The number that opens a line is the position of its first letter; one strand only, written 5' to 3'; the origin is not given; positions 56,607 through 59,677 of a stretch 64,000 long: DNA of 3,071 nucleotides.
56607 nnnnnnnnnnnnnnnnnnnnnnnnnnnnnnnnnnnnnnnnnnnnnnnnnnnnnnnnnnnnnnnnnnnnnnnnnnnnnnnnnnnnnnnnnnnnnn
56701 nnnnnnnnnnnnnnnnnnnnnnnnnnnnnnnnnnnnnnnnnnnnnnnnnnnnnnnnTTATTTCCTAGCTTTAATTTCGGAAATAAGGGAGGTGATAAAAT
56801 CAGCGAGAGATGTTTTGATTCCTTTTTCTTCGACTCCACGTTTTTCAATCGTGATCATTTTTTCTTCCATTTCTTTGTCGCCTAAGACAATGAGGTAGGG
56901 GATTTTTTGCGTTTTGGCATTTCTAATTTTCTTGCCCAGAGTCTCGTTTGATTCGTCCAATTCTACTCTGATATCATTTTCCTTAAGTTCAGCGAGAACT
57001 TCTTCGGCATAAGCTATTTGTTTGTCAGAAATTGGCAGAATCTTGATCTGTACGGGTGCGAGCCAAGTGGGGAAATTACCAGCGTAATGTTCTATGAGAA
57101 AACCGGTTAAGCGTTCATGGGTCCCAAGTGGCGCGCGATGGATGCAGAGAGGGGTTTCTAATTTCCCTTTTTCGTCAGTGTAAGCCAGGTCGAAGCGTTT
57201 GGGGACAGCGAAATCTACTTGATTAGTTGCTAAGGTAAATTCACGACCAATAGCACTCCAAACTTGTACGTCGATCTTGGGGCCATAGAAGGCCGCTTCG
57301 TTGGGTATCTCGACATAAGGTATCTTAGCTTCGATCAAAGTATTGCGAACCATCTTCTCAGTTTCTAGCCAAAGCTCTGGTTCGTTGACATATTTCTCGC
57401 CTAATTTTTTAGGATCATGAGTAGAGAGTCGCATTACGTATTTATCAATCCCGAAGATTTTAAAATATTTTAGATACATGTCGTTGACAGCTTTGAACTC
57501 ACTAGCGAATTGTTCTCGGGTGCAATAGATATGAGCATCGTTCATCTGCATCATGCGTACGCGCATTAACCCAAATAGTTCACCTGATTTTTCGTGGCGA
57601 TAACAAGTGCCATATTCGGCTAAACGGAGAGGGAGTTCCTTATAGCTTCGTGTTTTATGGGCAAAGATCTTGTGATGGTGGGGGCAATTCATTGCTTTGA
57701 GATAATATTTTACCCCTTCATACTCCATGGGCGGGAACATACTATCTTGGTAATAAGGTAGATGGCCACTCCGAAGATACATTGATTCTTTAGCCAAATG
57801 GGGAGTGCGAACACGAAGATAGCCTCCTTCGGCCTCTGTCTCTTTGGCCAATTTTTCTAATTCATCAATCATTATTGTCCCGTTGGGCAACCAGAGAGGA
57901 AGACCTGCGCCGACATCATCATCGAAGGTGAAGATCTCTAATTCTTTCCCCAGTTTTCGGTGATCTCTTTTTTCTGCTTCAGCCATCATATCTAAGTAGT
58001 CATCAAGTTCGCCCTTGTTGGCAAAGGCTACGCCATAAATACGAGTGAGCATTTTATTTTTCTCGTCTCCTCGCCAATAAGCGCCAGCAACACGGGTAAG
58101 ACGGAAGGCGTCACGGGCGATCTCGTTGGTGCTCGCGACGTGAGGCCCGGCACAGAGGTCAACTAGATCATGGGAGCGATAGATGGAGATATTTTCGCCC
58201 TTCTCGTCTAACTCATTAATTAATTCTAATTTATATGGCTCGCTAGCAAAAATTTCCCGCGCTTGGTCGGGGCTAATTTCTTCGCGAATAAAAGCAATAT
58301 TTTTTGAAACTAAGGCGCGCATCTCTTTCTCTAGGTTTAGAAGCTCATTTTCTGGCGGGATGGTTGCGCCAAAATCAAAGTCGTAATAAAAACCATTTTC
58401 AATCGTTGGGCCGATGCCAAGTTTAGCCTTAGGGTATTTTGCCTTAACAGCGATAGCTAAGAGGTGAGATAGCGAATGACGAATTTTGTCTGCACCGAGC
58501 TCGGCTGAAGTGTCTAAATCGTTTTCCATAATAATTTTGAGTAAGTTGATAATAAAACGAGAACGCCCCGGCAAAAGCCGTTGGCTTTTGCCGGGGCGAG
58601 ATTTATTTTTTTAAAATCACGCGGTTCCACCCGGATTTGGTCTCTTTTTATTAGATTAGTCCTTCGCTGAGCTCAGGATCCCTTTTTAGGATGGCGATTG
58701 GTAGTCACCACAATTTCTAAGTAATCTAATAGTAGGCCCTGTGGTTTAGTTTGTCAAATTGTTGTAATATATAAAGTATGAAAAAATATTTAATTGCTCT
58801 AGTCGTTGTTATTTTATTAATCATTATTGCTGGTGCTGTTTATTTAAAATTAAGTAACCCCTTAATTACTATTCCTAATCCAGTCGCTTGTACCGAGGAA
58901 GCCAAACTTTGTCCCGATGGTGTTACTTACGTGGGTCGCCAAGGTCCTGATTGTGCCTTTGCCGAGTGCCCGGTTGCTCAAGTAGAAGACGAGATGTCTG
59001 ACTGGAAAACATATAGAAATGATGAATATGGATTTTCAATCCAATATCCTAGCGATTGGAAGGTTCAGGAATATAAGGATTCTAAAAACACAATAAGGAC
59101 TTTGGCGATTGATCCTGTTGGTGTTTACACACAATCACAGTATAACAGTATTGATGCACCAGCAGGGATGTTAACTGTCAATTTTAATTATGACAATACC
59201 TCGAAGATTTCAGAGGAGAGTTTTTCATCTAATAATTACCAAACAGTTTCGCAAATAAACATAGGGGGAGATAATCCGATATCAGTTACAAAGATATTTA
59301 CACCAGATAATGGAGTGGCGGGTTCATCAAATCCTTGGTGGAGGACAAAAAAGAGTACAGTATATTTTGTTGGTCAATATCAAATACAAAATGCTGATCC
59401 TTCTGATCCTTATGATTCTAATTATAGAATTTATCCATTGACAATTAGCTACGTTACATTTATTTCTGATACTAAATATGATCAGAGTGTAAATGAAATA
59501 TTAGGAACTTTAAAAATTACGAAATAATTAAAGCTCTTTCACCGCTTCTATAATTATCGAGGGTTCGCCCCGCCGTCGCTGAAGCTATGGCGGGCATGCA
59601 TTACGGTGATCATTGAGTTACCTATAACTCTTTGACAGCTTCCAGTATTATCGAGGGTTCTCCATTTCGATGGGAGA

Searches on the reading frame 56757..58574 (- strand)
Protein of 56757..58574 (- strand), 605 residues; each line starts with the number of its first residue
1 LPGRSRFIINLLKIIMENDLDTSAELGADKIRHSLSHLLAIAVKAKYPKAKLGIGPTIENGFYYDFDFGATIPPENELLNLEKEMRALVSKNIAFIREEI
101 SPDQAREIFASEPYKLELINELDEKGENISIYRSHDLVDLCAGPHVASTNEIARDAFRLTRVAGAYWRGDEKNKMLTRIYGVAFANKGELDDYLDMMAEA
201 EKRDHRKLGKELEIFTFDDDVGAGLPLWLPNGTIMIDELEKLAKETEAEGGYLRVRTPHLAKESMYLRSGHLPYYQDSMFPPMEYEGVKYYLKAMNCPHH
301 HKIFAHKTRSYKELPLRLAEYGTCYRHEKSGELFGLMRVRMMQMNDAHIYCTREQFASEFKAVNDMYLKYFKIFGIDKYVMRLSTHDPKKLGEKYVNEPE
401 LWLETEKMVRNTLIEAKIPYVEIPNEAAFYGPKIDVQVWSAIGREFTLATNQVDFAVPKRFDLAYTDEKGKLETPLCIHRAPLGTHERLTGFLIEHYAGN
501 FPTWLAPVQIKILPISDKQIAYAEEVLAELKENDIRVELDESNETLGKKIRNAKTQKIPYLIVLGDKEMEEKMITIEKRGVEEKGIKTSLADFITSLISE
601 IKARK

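Call 43: search_protein_families(library=pfam, proteins=[window:56757-58574:-], max_evalue=0.0001)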
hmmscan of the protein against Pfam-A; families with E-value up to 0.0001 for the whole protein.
window:56757-58574:- (605 aa): 3 families
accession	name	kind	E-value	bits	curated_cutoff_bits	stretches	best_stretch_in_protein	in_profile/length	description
PF00587.30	tRNA-synt_2b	-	1e-39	136.9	29.3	1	288-497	9-179/179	tRNA synthetase class II core domain (G, H, P, S and T)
PF03129.25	HGTP_anticodon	-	9.2e-21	74.3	21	1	509-597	1-91/94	Anticodon binding domain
PF07973.19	tRNA_SAD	-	4.3e-12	46.2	24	1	129-180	1-44/44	Threonyl and Alanyl tRNA synthetase second additional domain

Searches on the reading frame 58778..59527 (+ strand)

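Call 89: search_protein_families(library=pfam, proteins=[window:58778-59527:+], max_evalue=0.0001)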
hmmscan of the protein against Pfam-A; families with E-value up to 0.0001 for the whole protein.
window:58778-59527:+ (249 aa): 1 family
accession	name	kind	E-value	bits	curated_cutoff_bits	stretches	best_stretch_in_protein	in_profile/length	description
PF18933.6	PsbP_2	-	1.3e-05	25.8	27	1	68-127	35-95/184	PsbP-like protein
